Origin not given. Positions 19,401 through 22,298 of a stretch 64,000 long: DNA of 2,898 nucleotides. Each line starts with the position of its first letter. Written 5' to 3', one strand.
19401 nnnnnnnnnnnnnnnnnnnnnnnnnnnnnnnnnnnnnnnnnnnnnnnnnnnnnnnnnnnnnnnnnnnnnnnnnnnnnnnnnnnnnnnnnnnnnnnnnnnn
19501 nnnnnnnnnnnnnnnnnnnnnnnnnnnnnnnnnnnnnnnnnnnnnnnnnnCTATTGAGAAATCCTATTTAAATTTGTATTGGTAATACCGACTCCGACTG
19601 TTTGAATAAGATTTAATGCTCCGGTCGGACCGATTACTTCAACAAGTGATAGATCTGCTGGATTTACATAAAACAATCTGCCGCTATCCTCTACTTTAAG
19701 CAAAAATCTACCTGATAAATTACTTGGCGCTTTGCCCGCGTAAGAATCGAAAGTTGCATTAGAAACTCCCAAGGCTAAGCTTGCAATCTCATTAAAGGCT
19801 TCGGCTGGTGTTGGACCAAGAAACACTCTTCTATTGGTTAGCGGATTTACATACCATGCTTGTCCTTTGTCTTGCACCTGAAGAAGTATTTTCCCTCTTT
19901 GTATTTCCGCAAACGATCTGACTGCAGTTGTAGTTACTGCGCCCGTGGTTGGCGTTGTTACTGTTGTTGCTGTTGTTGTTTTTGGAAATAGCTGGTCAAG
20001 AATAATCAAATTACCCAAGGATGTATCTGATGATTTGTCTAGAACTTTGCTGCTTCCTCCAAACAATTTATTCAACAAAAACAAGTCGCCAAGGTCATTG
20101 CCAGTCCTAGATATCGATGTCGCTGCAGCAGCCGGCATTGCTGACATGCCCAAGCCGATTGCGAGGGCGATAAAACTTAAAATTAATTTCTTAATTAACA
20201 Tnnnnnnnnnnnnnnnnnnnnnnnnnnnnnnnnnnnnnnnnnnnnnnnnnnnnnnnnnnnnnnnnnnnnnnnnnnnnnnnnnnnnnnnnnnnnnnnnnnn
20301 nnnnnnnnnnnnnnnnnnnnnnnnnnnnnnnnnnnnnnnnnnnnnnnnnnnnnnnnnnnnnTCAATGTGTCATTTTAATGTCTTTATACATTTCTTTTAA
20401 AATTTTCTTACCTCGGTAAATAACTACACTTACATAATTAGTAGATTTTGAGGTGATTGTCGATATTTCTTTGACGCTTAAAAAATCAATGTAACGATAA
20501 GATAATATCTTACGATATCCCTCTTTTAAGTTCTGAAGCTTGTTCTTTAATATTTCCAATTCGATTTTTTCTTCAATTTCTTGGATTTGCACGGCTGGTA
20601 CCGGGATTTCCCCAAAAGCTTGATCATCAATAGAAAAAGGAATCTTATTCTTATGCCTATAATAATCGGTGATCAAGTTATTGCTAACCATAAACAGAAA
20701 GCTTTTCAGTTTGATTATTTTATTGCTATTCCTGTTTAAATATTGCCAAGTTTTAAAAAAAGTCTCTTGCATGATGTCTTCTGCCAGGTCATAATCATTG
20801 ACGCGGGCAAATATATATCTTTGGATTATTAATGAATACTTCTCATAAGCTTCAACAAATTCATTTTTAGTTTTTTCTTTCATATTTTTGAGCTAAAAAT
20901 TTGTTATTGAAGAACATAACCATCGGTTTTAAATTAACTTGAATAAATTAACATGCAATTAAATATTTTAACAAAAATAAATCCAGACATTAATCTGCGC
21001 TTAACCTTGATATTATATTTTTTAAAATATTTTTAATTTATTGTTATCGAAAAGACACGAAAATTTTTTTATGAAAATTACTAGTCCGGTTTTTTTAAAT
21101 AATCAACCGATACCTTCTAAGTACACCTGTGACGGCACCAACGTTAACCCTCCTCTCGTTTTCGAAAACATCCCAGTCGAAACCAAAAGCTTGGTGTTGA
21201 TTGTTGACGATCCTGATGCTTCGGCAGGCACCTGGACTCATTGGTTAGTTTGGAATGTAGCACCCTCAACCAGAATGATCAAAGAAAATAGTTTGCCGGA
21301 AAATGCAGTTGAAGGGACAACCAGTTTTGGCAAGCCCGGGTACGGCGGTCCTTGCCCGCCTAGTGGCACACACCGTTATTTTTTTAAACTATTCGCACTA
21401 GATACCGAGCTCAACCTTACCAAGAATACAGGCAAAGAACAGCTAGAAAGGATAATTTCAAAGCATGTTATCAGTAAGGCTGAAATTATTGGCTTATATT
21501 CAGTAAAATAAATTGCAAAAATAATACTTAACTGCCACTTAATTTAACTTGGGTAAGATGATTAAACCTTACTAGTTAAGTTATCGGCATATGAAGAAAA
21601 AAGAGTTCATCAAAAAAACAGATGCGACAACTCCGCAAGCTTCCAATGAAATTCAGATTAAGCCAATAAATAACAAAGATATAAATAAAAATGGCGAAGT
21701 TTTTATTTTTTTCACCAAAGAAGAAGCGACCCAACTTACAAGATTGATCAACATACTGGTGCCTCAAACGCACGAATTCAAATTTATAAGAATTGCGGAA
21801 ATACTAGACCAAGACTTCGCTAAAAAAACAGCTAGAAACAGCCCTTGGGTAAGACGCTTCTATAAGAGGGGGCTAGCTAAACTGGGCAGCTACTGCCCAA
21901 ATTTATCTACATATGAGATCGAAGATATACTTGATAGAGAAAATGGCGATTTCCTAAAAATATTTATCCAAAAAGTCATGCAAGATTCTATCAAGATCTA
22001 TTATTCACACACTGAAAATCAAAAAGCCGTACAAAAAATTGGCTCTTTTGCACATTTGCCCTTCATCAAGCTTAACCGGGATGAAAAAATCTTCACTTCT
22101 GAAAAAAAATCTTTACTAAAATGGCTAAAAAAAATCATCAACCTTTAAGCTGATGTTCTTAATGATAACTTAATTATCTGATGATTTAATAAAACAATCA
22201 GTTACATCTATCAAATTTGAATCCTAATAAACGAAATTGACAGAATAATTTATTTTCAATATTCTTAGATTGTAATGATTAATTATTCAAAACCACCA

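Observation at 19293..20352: Two paralogous about 115-nt leaders with strand-specific covariation and a pseudoknot-capable fold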

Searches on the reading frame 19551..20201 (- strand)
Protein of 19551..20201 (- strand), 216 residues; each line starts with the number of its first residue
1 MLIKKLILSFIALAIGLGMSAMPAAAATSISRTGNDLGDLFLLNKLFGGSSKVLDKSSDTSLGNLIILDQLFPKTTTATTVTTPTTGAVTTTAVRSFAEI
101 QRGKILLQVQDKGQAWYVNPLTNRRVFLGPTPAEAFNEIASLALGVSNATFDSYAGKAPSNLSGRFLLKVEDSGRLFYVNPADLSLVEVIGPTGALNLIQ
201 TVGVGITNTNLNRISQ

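Call 8: search_protein_families(library=pfam, proteins=[window:19551-20201:-], max_evalue=0.1)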
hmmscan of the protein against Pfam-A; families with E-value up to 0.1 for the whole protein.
window:19551-20201:- (216 aa): 2 families
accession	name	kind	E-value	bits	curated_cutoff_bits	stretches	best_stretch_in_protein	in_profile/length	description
PF00397.32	WW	-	0.03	14.8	26.9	0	171-181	11-21/31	WW domain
PF16576.10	HlyD_D23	-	0.04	13.6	30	1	74-117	104-147/214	Barrel-sandwich domain of CusB or HlyD membrane-fusion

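Call 12: find_homologous_proteins(query=window:19554-20201:-)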
Query window:19554-20201:- (216 aa): 31 proteins with E <= 0.001 among 1020 candidates.
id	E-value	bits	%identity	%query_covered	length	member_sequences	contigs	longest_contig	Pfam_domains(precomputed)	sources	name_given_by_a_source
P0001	2.0e-130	450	100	100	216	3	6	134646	-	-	-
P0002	1.4e-42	164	47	97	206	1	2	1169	-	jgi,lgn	jgi:hypothetical protein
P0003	1.7e-36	144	47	82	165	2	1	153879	-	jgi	-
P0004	3.8e-27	113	52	53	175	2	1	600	-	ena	-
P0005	9.1e-27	112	50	53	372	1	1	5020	PF07691.18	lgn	-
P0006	1.0e-26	112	52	52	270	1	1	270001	-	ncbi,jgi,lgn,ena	ncbi:MAG: hypothetical protein WC545_03175 [Patescibacteria group bacterium]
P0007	1.1e-25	108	50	53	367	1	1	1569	PF07691.18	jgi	jgi:hypothetical protein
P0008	1.2e-25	108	53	50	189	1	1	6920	-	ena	-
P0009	1.3e-25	108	48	56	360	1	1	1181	-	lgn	-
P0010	3.0e-24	104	50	52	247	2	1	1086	-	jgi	jgi:hypothetical protein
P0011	3.8e-24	103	47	53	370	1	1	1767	PF07691.18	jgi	jgi:hypothetical protein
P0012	8.9e-24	102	45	57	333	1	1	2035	PF07691.18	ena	-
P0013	2.3e-21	94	48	52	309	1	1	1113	-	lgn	-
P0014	2.6e-21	94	44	57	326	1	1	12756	-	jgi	-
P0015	2.7e-21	94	47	35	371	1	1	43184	PF18884.6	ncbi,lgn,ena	-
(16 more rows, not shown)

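Call 13: find_encoding_contigs(protein=P0003, flank=6000)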
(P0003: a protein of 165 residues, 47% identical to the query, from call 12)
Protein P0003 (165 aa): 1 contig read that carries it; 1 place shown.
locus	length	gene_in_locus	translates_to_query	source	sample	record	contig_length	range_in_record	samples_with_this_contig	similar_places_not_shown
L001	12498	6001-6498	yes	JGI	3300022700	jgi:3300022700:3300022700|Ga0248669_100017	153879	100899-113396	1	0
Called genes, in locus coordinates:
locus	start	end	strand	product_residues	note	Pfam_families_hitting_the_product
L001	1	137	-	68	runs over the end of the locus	-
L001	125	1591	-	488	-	-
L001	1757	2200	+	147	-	-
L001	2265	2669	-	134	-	-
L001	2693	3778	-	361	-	PF02540:NAD_synthase (faint), PF03054:tRNA_Me_trans, PF06508:QueC (faint), PF20259:tRNA_Me_trans_M, PF20258:tRNA_Me_trans_C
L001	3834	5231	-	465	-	PF00188:CAP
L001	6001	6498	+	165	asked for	-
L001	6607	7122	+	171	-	-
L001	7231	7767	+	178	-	-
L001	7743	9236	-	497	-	-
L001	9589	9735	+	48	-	-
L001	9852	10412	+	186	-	PF04542:Sigma70_r2, PF04545:Sigma70_r4 (weak)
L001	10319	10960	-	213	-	PF10502:Peptidase_S26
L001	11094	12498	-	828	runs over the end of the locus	PF13432:TPR_16 (faint), PF00515:TPR_1 (faint), PF07719:TPR_2 (faint), PF13414:TPR_11 (faint), PF14559:TPR_19 (faint), PF21033:RMD1-3 (faint), PF13431:TPR_17 (faint)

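Call 14: find_encoding_contigs(protein=P0002, flank=3000)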
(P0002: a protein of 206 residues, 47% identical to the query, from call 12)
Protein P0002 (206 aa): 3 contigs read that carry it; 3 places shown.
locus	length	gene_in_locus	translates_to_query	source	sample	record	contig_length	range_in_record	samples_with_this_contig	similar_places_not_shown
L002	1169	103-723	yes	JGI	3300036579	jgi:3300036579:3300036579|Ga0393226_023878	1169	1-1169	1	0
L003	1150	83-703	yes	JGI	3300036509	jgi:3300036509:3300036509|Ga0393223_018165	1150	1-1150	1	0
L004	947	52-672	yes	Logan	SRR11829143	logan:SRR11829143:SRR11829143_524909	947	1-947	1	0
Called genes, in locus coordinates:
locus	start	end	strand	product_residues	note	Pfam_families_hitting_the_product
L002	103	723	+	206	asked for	-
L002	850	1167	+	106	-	?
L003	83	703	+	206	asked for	-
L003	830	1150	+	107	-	?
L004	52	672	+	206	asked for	-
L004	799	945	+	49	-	?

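Call 15: find_encoding_contigs(protein=P0001, flank=3000, max_places=10)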
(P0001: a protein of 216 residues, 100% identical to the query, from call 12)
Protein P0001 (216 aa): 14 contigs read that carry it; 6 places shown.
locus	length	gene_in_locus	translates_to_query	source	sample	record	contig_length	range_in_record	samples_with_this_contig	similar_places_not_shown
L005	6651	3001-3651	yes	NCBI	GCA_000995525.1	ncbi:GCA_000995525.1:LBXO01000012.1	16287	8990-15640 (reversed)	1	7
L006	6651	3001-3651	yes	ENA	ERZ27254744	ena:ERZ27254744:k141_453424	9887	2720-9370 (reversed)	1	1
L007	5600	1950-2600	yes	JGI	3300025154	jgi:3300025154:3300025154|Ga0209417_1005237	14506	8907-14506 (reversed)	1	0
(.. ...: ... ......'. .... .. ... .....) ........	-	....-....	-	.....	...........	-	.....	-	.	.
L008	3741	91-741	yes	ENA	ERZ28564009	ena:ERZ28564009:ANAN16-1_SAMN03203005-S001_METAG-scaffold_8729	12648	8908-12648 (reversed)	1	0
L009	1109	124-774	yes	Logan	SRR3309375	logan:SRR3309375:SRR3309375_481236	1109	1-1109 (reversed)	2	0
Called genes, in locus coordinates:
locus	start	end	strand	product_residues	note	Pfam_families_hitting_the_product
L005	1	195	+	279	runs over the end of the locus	PF00512:HisKA, PF02518:HATPase_c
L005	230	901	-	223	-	PF00072:Response_reg, PF00486:Trans_reg_C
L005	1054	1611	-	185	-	-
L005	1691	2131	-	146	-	PF01161:PBP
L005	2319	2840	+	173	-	PF04542:Sigma70_r2, PF08281:Sigma70_r4_2 (weak)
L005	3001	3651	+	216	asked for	-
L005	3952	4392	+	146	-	-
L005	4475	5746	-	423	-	-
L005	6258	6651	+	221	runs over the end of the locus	PF01509:TruB_N, PF16198:TruB_C_2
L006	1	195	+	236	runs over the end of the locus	?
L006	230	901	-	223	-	PF00072:Response_reg, PF00486:Trans_reg_C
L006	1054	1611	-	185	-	-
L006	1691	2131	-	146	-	PF01161:PBP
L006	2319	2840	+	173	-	PF04542:Sigma70_r2, PF08281:Sigma70_r4_2 (weak)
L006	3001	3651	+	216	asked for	-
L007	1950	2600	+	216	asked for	-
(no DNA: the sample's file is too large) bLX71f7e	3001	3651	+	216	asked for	-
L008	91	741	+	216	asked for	-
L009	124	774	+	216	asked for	-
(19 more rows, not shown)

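Call 64: search_protein_families(library=ncbifam, proteins=[window:19551-20201:-], max_evalue=0.01)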
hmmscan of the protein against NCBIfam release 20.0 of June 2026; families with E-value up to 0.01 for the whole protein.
window:19551-20201:- (216 aa): 0 families

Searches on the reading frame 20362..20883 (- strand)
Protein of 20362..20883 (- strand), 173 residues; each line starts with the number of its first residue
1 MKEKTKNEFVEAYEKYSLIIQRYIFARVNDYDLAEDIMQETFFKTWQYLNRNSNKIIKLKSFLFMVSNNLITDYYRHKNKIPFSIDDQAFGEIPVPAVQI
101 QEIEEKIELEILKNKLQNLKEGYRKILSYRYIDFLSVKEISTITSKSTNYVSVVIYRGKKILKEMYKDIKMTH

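Call 8: search_protein_families(library=pfam, proteins=[window:20362-20883:-], max_evalue=0.1)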
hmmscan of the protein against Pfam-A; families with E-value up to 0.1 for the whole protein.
window:20362-20883:- (173 aa): 3 families
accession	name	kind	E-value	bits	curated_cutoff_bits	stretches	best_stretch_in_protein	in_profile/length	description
PF04542.20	Sigma70_r2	-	6.4e-10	39.1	24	1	13-79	2-69/71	Sigma-70 region 2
PF08281.18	Sigma70_r4_2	-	8e-06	25.9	25.7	1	110-161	2-53/54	Sigma-70, region 4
PF04545.22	Sigma70_r4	-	0.021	14.7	24.1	1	116-155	2-41/50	Sigma-70, region 4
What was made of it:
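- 20362..20883 (-): ECF-family sigma factor gene immediately upstream of leader A. Pfam Sigma70_r2 and r4_2 (call 8).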

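Call 64: search_protein_families(library=ncbifam, proteins=[window:20362-20883:-], max_evalue=0.01)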
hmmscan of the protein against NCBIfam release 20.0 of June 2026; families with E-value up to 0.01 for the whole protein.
window:20362-20883:- (173 aa): 68 families (the best 25 are shown)
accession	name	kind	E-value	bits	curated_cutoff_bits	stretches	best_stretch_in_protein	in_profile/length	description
TIGR02950.1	SigM_subfam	subfamily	5.7e-27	94.5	147.95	1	11-166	4-158/159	RNA polymerase sigma factor, SigM family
TIGR02952.1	Sig70_famx2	equivalog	3.9e-20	72.4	206.45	1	2-165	6-169/170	ECF subfamily RNA polymerase sigma factor, BldN family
NF007215.0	PRK09637.1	equivalog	1.4e-18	67.6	212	1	11-167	5-155/181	RNA polymerase sigma factor SigZ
NF007226.0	PRK09644.1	equivalog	2e-18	67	199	1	11-169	5-160/166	RNA polymerase sigma factor SigM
NF058625.1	sigma_PG0214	equivalog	2.3e-18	66.5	130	1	7-170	4-165/170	GFO_1088 family ECF-type sigma factor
TIGR02937.1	sigma70-ECF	superfamily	1.2e-17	64.1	42.9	1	11-165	5-164/165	sigma-70 family RNA polymerase sigma factor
TIGR02959.1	SigZ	equivalog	1.1e-16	61.1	168.65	1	14-168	2-150/170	RNA polymerase sigma factor SigZ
TIGR02985.1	Sig70_bacteroi1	subfamily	4.7e-16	59.4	126.4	1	8-164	2-160/162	RNA polymerase sigma-70 factor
NF006930.0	PRK09415.1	subfamily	5.6e-15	55.6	198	1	4-168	13-177/179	RNA polymerase factor sigma C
TIGR02989.1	Sig-70_gvs1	subfamily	3.1e-14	53.2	124.55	1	8-163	2-155/158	RNA polymerase sigma-70 factor, Rhodopirellula/Verrucomicrobium family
NF009193.0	PRK12541.1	equivalog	4.8e-14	52.9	171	1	4-165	2-159/161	RNA polymerase sigma factor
NF007227.0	PRK09645.1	subfamily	9.4e-13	48.4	202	1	7-143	13-147/177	sigma-70 family RNA polymerase sigma factor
NF007223.0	PRK09641.1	equivalog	1e-12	48.3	209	1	4-167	15-185/187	RNA polymerase sigma factor SigW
NF004113.0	PRK05602.1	equivalog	3.1e-12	46.6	208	1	28-168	66-203/211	RNA polymerase sigma factor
NF009170.0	PRK12517.1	subfamily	4e-12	45.9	197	1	14-168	30-178/188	RNA polymerase sigma factor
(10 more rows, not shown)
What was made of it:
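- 20362..20883 (-): NCBIfam TIGR02937 sigma70-ECF scores 64.1 bits against a cutoff of 42.9, and the best subfamily is SigM-like (call 64).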

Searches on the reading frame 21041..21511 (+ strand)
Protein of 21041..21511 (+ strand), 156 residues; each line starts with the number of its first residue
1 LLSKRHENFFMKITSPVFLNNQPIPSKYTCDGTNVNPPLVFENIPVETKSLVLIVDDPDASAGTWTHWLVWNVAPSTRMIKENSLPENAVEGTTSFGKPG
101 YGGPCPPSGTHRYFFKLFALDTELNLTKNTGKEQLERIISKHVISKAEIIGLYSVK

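Call 8: search_protein_families(library=pfam, proteins=[window:21041-21511:+], max_evalue=0.1)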
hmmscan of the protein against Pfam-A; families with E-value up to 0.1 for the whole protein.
window:21041-21511:+ (156 aa): 1 family
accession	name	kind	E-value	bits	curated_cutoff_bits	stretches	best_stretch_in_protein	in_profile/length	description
PF01161.25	PBP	-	2.3e-40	138.5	24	1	24-153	2-135/135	Phosphatidylethanolamine-binding protein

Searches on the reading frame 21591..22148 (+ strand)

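Call 8: search_protein_families(library=pfam, proteins=[window:21591-22148:+], max_evalue=0.1)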
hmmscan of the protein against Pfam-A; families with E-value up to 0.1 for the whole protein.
window:21591-22148:+ (185 aa): 2 families
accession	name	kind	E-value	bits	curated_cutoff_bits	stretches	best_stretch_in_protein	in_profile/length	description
PF24448.1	T4_y05I_C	-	0.0043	17.8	27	0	31-58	41-67/69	y05I-like putative transcription factor C-terminal domain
PF06970.17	RepA_N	-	0.063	13.6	30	0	26-49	38-61/76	Replication initiator protein A (RepA) N-terminus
